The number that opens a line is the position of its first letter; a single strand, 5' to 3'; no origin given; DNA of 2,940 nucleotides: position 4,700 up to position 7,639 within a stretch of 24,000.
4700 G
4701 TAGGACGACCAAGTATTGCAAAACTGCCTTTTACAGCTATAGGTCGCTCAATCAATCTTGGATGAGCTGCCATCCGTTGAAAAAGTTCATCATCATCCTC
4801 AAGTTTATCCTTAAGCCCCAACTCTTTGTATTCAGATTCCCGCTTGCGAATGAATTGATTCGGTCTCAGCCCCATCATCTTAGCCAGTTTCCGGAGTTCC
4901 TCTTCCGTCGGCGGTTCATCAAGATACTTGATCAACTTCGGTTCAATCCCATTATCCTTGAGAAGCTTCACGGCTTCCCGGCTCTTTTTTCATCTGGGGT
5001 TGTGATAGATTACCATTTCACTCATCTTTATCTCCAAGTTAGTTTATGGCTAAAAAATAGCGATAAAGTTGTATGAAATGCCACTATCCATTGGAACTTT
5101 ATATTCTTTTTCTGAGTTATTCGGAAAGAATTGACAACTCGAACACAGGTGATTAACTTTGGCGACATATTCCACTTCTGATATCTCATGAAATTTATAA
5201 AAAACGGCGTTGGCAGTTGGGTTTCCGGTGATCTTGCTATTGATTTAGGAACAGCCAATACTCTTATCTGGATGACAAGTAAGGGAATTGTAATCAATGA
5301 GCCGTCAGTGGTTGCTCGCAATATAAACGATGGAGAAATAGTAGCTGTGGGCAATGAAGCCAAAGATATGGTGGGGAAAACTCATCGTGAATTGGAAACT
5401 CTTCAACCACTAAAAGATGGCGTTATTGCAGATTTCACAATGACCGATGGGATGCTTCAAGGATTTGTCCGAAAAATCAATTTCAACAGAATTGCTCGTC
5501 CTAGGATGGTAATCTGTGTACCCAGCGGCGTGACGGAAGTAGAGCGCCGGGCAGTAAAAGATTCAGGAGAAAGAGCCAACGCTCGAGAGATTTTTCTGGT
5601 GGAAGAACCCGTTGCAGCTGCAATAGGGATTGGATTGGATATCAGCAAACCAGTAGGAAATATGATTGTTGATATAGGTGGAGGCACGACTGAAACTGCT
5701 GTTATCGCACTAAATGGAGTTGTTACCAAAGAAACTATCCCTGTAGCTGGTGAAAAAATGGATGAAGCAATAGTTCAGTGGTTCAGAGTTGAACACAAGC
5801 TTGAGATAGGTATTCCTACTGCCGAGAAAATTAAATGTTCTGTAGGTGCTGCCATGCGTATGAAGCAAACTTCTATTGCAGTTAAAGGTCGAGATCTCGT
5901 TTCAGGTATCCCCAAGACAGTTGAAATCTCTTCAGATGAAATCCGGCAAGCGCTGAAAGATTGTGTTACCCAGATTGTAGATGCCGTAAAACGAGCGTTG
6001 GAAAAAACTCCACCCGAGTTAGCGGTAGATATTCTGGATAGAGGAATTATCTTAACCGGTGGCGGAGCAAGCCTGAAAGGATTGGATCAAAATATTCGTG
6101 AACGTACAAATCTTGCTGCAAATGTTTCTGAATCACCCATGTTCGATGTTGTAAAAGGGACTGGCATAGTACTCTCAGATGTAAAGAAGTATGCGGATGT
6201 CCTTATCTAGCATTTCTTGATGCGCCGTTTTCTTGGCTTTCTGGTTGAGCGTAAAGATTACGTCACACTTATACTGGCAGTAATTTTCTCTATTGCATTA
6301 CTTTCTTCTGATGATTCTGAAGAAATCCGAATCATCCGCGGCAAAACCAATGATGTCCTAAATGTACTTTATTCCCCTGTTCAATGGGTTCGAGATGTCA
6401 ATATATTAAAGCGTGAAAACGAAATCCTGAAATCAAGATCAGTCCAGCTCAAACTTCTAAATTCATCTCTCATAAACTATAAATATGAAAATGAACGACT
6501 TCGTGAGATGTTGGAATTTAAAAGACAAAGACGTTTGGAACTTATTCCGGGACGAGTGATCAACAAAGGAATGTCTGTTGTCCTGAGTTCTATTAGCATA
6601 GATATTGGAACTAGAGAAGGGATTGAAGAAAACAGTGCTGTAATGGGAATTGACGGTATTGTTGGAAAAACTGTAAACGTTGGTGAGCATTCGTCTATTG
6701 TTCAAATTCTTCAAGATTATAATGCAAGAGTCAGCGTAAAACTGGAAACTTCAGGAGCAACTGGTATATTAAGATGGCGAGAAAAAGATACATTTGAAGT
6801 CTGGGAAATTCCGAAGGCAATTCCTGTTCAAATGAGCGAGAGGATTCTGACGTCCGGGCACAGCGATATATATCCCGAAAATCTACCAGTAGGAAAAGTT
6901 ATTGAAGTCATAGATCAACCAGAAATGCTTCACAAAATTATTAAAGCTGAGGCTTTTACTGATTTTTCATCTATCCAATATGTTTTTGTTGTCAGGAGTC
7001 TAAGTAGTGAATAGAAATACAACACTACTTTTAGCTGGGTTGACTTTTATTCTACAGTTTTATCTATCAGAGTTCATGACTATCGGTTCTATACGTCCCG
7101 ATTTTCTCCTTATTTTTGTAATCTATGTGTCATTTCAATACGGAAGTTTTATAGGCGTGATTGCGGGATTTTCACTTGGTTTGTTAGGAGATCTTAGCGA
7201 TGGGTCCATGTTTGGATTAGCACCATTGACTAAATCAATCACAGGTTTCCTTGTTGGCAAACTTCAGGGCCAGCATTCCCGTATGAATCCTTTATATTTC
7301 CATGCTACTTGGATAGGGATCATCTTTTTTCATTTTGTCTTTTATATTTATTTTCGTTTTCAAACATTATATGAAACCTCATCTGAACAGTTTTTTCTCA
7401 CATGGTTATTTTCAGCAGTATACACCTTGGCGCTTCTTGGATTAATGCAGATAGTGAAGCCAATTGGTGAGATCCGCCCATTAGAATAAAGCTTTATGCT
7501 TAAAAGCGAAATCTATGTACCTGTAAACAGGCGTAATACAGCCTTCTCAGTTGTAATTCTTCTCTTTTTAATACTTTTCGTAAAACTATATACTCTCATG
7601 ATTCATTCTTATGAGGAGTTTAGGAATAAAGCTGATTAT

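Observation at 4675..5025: Hidden selenocysteine codon at the catalytic Cys of an ArsC arsenate reductase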

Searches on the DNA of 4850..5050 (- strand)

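Call 17: search_rna_families(source=window, start=4850, end=5050, threshold=evalue, max_evalue=10, show_alignments=3)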
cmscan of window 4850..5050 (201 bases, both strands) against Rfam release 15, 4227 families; matches with E-value up to 10: 4.
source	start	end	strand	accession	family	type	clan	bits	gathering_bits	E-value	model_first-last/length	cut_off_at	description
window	4879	5035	-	RF01969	RMST_8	Gene; lncRNA;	-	13.8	80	1.7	1-143/143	no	Rhabdomyosarcoma 2 associated transcript conserved region 8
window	4868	4893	-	RF01097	RF_site8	Cis-reg; frameshift_element;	-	13.4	43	4.6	1-52/52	no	Gag/pro ribosomal frameshift site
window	4854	4903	-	RF01121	sR38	Gene; snRNA; snoRNA; CD-box;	-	10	50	3.8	1-59/59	no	Small nucleolar RNA sR38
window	4899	4942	-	RF01149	sR10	Gene; snRNA; snoRNA; CD-box;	-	9.2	45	4.3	1-54/54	no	Small nucleolar RNA sR10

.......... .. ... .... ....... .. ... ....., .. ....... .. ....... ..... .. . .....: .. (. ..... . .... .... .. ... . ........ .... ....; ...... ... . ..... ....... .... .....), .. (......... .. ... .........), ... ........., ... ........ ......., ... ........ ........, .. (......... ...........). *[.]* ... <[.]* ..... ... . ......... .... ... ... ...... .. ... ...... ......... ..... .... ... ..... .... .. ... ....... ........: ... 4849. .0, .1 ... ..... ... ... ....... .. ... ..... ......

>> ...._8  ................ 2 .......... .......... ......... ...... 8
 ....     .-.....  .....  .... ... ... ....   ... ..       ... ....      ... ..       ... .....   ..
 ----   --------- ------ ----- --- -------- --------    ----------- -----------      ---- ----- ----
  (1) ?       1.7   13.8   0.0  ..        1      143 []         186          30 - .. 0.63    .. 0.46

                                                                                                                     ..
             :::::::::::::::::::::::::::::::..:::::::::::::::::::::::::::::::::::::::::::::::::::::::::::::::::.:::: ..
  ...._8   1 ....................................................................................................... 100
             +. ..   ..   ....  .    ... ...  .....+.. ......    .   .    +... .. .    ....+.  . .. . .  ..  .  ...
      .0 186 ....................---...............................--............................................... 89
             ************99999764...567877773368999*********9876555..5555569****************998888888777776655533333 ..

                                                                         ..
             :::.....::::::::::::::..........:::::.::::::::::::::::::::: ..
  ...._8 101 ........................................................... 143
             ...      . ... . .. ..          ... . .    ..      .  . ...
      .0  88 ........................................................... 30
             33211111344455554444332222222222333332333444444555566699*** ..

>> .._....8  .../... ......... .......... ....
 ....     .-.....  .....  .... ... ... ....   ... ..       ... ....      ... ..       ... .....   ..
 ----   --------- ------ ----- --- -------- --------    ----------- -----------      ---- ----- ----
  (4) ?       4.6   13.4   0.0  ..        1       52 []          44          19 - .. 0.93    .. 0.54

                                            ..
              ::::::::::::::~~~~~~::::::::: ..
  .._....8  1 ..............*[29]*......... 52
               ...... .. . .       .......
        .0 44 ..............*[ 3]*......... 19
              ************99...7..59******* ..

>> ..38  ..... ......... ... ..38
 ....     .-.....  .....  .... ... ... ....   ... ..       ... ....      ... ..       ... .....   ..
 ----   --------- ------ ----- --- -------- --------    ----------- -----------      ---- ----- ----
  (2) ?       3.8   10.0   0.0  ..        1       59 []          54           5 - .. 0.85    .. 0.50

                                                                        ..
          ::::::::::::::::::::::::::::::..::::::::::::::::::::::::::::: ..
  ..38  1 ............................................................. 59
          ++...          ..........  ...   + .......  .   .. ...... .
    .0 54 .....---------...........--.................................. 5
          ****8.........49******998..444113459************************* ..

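Call 59: build_rna_model(alignment_id=A2, structure=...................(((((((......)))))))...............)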
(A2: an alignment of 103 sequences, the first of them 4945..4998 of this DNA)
Model R1 built from alignment A2 (103 sequences, 54 columns); structure: as given.
model positions 54; base pairs 7; branch points 0; effective number of sequences 19.13; information 1.028 bits per position. Calibrated on 0.2 Mb of random sequence (short: E-values are rough).
structure used (alignment columns):
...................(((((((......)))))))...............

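Call 60: search_with_rna_model(model_id=R1, sources=[window, L214, L217, L015, L016, L017, L018, L019, L020, L021, L022, L023, L024, L025, L026, L027, L028, L029, L030, L031, L032, L033, L034, L035, L036, L037, L038, L039, L040, L041, L042, L043, L044, L045, L046, L047, L048, L049, L050, L051, L052, L053, L054, L055, L056, L057, L058, L059, L060, L061, L062, L063, L064, L065, L066, L067, L068, L069, L070, L071, L072, L073, L074, L075, L076, L077, L078, L079, L080, L081, L082, L083, L084, L085, L086, L087, L088, L089, L090, L091, L092, L093, L094], max_evalue=10, show_alignments=2)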
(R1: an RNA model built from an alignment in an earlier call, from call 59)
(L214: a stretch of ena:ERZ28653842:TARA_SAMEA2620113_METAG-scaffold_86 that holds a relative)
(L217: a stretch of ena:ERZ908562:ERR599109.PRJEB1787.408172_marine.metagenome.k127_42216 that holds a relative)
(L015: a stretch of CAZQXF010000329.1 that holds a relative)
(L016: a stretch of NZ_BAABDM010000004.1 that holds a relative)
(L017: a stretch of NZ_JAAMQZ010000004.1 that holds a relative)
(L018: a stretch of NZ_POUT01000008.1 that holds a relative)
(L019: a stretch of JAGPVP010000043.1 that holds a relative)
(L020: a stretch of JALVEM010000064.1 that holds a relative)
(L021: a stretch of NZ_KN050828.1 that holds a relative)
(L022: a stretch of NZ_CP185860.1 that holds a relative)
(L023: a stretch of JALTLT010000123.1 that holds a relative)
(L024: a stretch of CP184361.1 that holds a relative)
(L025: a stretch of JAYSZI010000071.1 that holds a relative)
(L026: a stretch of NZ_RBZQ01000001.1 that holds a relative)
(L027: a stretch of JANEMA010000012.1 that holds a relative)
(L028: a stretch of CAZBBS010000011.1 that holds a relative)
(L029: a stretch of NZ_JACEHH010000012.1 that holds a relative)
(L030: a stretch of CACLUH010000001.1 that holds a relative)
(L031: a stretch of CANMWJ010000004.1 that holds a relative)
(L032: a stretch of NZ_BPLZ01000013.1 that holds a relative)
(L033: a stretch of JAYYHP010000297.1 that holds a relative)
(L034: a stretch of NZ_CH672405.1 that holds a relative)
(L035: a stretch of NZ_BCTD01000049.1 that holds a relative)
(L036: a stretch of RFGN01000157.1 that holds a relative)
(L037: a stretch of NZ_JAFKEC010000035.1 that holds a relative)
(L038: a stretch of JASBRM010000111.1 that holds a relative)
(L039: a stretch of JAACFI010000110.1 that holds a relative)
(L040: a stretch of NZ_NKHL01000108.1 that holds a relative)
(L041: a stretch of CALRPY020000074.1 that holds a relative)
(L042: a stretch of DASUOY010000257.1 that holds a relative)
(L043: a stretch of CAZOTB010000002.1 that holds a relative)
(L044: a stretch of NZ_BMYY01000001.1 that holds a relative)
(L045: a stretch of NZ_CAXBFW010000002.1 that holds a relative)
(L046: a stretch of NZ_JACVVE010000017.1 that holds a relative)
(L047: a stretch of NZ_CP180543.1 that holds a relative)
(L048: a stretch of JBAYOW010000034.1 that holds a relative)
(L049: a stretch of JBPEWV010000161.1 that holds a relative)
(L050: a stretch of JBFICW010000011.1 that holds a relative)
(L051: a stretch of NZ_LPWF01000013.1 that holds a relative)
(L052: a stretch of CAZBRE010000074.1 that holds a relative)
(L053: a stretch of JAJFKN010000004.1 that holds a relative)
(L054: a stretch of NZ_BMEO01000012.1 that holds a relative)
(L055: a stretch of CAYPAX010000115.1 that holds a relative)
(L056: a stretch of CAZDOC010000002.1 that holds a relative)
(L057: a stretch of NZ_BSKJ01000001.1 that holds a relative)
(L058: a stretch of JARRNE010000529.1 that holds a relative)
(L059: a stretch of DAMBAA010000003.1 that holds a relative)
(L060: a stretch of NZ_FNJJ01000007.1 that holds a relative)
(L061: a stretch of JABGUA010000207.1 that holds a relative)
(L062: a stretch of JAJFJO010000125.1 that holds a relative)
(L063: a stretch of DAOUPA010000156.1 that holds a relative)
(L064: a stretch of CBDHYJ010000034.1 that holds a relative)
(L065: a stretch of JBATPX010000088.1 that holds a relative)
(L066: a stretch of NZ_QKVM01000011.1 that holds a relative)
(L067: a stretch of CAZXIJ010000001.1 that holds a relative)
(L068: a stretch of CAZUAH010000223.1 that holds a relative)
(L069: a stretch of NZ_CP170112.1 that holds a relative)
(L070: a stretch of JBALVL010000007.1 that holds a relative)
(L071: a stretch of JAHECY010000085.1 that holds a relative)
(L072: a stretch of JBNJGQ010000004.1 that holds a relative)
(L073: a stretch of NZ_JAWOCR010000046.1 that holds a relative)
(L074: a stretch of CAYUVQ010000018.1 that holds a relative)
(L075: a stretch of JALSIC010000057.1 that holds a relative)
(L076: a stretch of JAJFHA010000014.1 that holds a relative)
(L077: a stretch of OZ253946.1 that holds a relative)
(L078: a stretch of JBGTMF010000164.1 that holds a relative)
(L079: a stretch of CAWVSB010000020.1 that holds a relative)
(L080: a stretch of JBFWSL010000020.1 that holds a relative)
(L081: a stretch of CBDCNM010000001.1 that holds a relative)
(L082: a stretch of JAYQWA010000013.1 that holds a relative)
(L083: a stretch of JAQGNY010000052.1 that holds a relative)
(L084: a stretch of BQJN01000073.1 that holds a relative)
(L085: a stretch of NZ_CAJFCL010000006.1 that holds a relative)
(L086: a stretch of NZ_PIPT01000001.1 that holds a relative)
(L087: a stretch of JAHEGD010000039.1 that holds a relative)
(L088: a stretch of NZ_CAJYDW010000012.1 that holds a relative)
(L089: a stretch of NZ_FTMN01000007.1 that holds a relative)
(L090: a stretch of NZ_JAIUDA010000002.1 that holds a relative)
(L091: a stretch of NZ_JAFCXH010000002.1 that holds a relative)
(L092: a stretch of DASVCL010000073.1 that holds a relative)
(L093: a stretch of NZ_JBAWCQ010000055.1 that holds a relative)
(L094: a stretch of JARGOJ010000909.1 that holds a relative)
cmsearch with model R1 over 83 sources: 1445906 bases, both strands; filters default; matches with E-value up to 10: 5.
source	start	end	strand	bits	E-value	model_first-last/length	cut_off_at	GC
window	4945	4998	-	64.1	5.1e-12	1-54/54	no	0.48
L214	7414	7467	+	64.1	5.1e-12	1-54/54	no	0.48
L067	11601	11637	+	15.5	0.85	1-54/54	no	0.54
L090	10013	10066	+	11.8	6.2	1-54/54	no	0.61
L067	7114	7148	+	11.3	8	1-54/54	no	0.69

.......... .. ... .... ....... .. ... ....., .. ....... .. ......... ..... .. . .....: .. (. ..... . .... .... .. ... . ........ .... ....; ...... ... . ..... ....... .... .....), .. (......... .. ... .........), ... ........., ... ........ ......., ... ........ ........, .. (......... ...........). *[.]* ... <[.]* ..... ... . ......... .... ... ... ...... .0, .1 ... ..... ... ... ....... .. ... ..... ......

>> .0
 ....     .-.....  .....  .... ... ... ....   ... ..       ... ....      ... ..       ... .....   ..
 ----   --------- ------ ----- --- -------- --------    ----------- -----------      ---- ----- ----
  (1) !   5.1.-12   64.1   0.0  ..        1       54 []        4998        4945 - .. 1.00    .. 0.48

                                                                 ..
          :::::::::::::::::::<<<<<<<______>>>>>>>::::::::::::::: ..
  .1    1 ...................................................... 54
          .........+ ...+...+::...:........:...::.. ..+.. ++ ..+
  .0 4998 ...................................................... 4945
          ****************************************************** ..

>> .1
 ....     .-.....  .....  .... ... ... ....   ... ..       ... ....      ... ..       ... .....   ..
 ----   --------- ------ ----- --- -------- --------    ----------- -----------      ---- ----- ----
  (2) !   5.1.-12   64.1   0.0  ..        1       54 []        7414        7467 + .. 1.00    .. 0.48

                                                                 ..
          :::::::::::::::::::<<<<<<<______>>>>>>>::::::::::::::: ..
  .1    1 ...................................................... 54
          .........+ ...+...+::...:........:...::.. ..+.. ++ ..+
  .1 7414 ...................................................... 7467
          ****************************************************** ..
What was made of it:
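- A covariance model of the element finds one site in the window and nothing significant in 1.4 Mb of Cys-type loci (call 60).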

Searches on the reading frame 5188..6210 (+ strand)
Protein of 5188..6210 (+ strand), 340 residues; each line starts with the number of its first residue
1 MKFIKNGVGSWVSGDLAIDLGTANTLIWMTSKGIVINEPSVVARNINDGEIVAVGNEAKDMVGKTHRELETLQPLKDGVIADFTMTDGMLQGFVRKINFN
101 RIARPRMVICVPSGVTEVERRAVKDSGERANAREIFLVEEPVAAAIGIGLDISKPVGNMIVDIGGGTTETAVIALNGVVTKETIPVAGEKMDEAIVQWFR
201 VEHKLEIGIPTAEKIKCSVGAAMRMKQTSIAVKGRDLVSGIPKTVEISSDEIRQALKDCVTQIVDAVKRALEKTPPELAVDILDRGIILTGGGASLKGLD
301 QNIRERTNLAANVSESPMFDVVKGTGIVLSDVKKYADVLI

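Call 4: search_protein_families(library=pfam, proteins=[window:5188-6210:+])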
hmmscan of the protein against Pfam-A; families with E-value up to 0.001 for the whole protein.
window:5188-6210:+ (340 aa): 5 families
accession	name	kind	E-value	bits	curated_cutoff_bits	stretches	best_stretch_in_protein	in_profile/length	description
PF06723.19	MreB_Mbl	-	4.1e-127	424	27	1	14-335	2-325/327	MreB/Mbl protein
PF00012.26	HSP70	-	8e-14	51.2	20.6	1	107-305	136-348/599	Hsp70 protein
PF14450.12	FtsA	-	1.9e-10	41.6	31.8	1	160-316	2-112/127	Cell division protein FtsA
PF00022.25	Actin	-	7.8e-09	35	27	1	39-202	31-190/410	Actin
PF11104.14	PilM_2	-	0.00054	19.4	27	0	260-315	252-306/340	Type IV pilus assembly protein PilM;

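Call 5: search_protein_families(library=ncbifam, proteins=[window:5188-6210:+])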
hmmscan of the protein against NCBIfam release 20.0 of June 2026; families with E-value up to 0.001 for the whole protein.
window:5188-6210:+ (340 aa): 18 families
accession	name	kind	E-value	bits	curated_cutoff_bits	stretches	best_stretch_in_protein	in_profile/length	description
NF010539.0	PRK13927.1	subfamily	8.5e-135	449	293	1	12-338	5-335/339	rod shape-determining protein MreB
TIGR00904.1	mreB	subfamily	4.4e-122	407.3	365.75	1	13-335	2-332/334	MreB/Mrl family cell shape determining protein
NF010540.1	PRK13929.1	exception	1.1e-109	366.6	515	1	11-336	2-331/334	rod-share determining protein MreBH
NF053558.1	BeeR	equivalog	2.9e-23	82.4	530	1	44-317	44-316/349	BeeR family actin-like protein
NF040964.1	MamK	subfamily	1.7e-21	76.7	400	1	16-324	3-314/335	MamK family actin-like protein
TIGR01991.1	HscA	equivalog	4.6e-17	61.7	708.55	1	106-303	132-333/600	Fe-S protein assembly chaperone HscA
TIGR01174.1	ftsA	equivalog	5.6e-17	61.9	175.85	1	124-312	164-343/371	cell division protein FtsA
NF003520.0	PRK05183.1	subfamily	9.4e-15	54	620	1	107-303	153-353/621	Fe-S protein assembly chaperone HscA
TIGR02350.1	prok_dnaK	equivalog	1.2e-11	43.8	822.55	1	107-321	133-362/596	molecular chaperone DnaK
NF009947.0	PRK13411.1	equivalog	2.3e-11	42.5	1002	1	107-305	136-349/662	molecular chaperone DnaK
NF001413.0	PRK00290.1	equivalog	4.8e-11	41.7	648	1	107-213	136-246/625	molecular chaperone DnaK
NF011660.0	PRK15080.1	equivalog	8.3e-11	41.6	182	1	68-195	57-180/277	ethanolamine utilization protein EutJ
NF009946.0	PRK13410.1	equivalog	1.3e-09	36.8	1019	1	107-208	138-244/669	molecular chaperone DnaK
TIGR02529.1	EutJ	subfamily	1e-07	31.7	152.1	1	69-200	25-152/239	ethanolamine utilization protein EutJ family protein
NF008673.0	PRK11678.1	equivalog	3.6e-07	29.4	331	1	124-175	177-228/450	molecular chaperone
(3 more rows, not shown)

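Call 18: list_cluster_members(proteins=[window:5188-6210:+, window:16126-17445:+, window:777-2411:-, window:4675-4971:-])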
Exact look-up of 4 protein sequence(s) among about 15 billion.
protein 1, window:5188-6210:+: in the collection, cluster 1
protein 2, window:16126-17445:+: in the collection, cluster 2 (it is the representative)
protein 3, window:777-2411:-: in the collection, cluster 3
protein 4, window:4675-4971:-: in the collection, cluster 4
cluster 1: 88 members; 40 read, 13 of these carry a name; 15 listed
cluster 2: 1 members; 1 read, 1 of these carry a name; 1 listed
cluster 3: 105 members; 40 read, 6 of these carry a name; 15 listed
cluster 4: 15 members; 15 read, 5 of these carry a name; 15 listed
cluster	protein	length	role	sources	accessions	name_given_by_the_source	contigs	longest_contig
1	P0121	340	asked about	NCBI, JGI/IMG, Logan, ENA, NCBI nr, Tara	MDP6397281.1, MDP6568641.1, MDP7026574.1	MAG: rod shape-determining protein [Candidatus Marinimicrobia bacterium] | rod shape-determining protein MreB | rod shape-determining protein [Candidatus Neomarinimicrobiota bacterium]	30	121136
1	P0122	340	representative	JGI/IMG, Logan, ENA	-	rod shape-determining protein MreB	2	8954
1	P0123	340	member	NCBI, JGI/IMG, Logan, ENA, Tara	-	rod shape-determining protein MreB | strand:+ start:421 stop:1443 length:1023 start_codon:yes stop_codon:yes gene_type:complete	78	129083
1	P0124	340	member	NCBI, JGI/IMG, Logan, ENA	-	rod shape-determining protein MreB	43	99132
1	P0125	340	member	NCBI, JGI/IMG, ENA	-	rod shape-determining protein MreB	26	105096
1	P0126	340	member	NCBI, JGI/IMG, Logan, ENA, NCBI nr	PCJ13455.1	MAG: rod shape-determining protein [Candidatus Neomarinimicrobiota bacterium]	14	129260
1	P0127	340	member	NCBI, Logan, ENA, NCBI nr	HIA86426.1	MAG TPA: rod shape-determining protein [Candidatus Marinimicrobia bacterium] | rod shape-determining protein [Candidatus Neomarinimicrobiota bacterium]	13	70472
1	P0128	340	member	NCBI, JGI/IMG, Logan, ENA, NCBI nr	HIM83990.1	MAG TPA: rod shape-determining protein [Candidatus Marinimicrobia bacterium] | rod shape-determining protein MreB | rod shape-determining protein [Candidatus Neomarinimicrobiota bacterium]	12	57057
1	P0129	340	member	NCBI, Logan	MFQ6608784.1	MAG: rod shape-determining protein [Fidelibacterota bacterium]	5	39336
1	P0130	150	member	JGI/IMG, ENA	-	rod shape-determining protein MreB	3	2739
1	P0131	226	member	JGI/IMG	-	rod shape-determining protein MreB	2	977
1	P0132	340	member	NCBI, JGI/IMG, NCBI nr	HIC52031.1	MAG TPA: rod shape-determining protein [Candidatus Marinimicrobia bacterium] | rod shape-determining protein MreB | rod shape-determining protein [Candidatus Neomarinimicrobiota bacterium]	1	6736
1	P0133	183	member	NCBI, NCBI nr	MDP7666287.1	MAG: rod shape-determining protein, partial [Candidatus Poseidoniia archaeon] | rod shape-determining protein [Candidatus Poseidoniia archaeon]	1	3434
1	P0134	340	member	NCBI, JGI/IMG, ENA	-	-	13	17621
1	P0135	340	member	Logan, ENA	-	-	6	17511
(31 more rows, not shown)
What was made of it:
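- Checked: The identical truncated product was called on 48 contigs, and its 90% cluster members on hundreds more (call 18).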

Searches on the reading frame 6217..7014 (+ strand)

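Call 4: search_protein_families(library=pfam, proteins=[window:6217-7014:+])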
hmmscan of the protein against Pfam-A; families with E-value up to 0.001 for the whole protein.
window:6217-7014:+ (265 aa): 1 family
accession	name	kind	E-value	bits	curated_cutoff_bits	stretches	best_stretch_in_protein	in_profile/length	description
PF04085.20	MreC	-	2.7e-32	112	28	1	114-259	1-146/147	Rod shape-determining protein MreC, barrel core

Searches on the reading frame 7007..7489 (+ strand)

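Call 4: search_protein_families(library=pfam, proteins=[window:7007-7489:+])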
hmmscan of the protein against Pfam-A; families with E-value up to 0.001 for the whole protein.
window:7007-7489:+ (160 aa): 1 family
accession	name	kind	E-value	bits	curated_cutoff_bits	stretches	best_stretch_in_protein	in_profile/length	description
PF04093.17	MreD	-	2.1e-11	44.6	24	1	7-148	11-148/158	rod shape-determining protein MreD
